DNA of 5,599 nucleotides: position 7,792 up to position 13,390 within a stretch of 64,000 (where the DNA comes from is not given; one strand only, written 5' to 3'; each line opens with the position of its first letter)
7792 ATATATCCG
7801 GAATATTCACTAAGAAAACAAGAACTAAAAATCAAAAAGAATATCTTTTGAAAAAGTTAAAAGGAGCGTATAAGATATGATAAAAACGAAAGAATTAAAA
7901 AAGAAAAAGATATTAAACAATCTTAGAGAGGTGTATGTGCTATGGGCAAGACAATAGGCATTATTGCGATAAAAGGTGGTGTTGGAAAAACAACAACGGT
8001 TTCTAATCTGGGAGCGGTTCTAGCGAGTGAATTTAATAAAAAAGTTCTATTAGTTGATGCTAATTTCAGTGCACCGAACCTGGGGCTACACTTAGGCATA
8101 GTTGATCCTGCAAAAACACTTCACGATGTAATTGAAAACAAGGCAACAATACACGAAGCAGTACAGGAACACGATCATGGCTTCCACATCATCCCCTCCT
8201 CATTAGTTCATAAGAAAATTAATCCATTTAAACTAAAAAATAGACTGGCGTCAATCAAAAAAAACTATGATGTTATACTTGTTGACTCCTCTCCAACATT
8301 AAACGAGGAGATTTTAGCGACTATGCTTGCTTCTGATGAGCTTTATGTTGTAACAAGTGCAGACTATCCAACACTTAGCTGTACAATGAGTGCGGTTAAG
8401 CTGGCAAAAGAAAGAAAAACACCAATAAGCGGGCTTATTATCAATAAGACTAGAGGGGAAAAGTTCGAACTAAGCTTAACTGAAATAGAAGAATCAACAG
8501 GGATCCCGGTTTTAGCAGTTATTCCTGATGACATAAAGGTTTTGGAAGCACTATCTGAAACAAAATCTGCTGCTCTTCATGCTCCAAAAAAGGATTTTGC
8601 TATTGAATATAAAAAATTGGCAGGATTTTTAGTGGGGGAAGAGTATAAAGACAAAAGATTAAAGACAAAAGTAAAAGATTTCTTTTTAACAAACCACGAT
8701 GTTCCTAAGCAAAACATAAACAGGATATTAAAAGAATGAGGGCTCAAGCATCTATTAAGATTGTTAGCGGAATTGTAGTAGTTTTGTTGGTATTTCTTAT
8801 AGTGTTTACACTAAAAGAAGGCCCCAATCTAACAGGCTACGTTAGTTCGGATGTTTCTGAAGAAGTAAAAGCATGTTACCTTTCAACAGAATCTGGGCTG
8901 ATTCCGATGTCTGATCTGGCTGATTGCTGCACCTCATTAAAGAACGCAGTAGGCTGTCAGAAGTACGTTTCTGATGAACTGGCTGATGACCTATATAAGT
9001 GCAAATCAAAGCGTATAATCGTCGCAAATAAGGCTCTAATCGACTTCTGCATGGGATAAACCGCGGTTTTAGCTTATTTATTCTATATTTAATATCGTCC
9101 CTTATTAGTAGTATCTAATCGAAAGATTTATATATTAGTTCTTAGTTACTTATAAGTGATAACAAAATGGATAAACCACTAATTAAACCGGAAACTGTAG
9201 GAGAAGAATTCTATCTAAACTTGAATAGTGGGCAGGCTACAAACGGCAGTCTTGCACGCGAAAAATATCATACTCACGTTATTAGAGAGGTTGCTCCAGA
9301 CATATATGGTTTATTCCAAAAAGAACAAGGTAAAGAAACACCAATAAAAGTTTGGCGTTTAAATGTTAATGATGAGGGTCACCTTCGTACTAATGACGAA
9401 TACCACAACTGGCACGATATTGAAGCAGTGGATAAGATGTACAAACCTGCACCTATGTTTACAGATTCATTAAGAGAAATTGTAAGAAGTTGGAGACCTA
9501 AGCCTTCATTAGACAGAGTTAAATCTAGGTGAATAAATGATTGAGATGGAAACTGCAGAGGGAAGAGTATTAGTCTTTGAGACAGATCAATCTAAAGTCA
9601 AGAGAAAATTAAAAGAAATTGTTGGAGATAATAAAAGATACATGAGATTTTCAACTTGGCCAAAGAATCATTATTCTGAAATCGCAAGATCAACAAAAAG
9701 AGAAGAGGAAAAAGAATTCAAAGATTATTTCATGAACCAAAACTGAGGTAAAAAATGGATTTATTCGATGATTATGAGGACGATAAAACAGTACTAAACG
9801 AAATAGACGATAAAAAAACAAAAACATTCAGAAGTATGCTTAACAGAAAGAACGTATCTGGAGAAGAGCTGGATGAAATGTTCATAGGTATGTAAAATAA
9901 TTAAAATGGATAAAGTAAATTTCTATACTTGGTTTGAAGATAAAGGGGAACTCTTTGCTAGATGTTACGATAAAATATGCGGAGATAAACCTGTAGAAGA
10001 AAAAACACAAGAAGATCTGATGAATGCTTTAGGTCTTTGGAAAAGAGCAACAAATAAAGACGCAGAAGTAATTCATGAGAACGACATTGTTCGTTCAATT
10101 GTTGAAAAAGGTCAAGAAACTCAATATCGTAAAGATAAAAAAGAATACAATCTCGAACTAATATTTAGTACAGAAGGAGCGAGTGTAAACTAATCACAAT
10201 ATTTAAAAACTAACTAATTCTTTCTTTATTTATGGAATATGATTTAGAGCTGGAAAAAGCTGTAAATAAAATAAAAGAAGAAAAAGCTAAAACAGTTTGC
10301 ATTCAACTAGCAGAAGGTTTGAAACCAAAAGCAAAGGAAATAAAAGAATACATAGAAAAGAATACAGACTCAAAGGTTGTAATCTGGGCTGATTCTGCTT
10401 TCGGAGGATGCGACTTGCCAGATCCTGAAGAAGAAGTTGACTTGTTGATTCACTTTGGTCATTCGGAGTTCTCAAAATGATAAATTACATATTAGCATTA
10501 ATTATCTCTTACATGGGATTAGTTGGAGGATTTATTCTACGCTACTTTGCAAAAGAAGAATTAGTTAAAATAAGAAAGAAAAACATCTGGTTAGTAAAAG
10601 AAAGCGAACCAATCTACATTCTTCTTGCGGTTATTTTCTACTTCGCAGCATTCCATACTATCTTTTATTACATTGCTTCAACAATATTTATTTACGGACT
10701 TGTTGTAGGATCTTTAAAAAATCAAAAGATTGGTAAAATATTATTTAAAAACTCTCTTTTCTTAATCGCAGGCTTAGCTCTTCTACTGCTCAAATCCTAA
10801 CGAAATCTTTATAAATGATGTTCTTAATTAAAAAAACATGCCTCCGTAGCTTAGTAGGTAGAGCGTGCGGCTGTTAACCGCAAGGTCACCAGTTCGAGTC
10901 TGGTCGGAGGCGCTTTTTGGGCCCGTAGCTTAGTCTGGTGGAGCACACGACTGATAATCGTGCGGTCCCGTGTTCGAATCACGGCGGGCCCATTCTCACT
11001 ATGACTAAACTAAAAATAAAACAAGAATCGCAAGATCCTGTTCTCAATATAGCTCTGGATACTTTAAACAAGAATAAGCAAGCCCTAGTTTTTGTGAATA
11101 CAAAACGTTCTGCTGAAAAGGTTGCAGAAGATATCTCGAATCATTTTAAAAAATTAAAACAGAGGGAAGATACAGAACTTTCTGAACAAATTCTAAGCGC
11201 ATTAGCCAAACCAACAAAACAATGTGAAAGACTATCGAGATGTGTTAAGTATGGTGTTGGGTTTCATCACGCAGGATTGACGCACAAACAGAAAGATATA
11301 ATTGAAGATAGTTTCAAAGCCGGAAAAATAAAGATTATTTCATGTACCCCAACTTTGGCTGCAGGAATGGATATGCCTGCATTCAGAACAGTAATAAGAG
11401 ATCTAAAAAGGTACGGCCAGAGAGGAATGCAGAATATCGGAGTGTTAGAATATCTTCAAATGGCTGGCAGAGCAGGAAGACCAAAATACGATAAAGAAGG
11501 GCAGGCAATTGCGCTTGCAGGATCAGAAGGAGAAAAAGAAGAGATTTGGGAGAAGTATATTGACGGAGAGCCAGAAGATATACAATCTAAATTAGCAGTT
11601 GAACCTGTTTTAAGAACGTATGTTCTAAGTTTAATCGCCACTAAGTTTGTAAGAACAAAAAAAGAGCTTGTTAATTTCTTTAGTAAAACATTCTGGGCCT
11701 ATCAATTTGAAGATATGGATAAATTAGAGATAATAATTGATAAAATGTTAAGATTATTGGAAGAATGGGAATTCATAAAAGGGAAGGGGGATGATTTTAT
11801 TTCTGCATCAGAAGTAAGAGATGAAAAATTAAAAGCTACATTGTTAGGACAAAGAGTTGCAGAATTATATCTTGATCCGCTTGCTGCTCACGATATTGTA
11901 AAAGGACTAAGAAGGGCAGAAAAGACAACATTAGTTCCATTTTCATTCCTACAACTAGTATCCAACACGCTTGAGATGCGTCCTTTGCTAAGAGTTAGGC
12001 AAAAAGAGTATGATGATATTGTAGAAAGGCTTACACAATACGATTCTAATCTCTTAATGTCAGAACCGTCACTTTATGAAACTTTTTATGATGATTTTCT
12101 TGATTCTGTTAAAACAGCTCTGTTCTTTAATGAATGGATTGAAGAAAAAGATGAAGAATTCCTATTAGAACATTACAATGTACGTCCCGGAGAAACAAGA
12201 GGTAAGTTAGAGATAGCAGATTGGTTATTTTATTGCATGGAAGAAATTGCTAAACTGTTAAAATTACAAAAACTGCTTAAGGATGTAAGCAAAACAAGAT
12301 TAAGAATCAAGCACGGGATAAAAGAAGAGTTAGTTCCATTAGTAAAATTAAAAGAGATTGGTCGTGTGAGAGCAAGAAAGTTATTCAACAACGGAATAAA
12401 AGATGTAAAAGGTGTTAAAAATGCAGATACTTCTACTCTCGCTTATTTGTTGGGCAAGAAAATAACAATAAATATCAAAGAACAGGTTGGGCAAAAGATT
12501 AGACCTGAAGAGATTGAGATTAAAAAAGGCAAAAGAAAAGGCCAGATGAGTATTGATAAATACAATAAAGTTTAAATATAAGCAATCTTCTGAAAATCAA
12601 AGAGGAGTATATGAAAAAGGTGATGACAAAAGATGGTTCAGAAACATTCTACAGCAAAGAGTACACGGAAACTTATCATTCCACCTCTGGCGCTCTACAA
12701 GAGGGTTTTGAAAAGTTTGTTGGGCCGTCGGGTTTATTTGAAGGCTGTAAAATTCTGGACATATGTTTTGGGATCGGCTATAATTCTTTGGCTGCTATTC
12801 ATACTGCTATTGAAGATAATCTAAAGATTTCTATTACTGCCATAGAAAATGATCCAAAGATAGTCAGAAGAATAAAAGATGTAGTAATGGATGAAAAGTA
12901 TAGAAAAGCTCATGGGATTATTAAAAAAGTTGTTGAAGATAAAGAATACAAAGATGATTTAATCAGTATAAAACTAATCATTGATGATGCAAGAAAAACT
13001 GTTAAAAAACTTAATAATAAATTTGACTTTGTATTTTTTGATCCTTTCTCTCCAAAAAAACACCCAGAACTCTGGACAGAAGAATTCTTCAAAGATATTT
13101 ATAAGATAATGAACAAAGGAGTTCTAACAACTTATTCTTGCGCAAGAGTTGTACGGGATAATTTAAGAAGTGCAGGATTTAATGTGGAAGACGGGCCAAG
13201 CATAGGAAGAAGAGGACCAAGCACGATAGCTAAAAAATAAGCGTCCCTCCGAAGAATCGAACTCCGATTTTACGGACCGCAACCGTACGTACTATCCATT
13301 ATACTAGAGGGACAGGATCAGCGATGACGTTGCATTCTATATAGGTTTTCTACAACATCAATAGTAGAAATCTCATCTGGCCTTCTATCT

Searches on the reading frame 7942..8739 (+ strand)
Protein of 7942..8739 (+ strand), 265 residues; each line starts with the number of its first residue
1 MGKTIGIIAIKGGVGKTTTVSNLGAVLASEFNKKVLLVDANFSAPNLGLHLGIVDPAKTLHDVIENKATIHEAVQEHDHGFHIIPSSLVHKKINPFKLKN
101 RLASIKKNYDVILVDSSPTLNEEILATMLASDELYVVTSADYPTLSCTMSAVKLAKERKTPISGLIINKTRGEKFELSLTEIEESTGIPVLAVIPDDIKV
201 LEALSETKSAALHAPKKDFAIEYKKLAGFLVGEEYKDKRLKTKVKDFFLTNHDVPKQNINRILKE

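Call 46: search_protein_families(library=pfam, proteins=[window:7942-8739:+], max_evalue=0.001)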
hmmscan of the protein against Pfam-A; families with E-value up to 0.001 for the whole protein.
window:7942-8739:+ (265 aa): 8 families
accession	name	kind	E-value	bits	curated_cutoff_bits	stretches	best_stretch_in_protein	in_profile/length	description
PF13614.12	AAA_31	-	3.2e-24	86.3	27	1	3-145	2-154/177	AAA domain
PF01656.29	CbiA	-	1.7e-19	70.4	25.4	1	6-207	2-122/125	CobQ/CobB/MinD/ParA nucleotide binding domain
PF10609.15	ParA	-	4.6e-11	43.1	27.1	1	3-227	4-242/246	NUBPL iron-transfer P-loop NTPase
PF00142.24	Fer4_NifH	-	2e-10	41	25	1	131-230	141-244/271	4Fe-4S iron sulfur cluster binding proteins, NifH/frxC family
PF13500.12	AAA_26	-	1.1e-08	35.6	27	1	125-200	123-194/198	AAA domain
PF06564.18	CBP_BcsQ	-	3.4e-06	27.2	21.3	1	4-169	3-170/234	Cellulose biosynthesis protein BcsQ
PF02374.21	ArsA_ATPase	-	9.2e-05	22.2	24.3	0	9-40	7-37/305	Anion-transporting ATPase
PF00448.28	SRP54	-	0.00018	21.6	22.7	0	13-39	11-36/196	SRP54-type protein, GTPase domain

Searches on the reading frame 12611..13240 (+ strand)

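Call 46: search_protein_families(library=pfam, proteins=[window:12611-13240:+], max_evalue=0.001)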
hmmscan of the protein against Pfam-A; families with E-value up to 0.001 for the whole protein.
window:12611-13240:+ (209 aa): 3 families
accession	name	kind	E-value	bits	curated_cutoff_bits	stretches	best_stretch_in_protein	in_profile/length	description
PF05430.17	Methyltransf_30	-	2.4e-30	105.4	22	1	107-208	20-122/124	S-adenosyl-L-methionine-dependent methyltransferase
PF01564.23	Spermine_synth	-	0.00013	22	22.9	1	103-174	68-130/186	Spermine/spermidine synthase domain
PF03602.21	Cons_hypoth95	-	0.00038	20.6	24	1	84-145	60-121/182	Conserved hypothetical protein 95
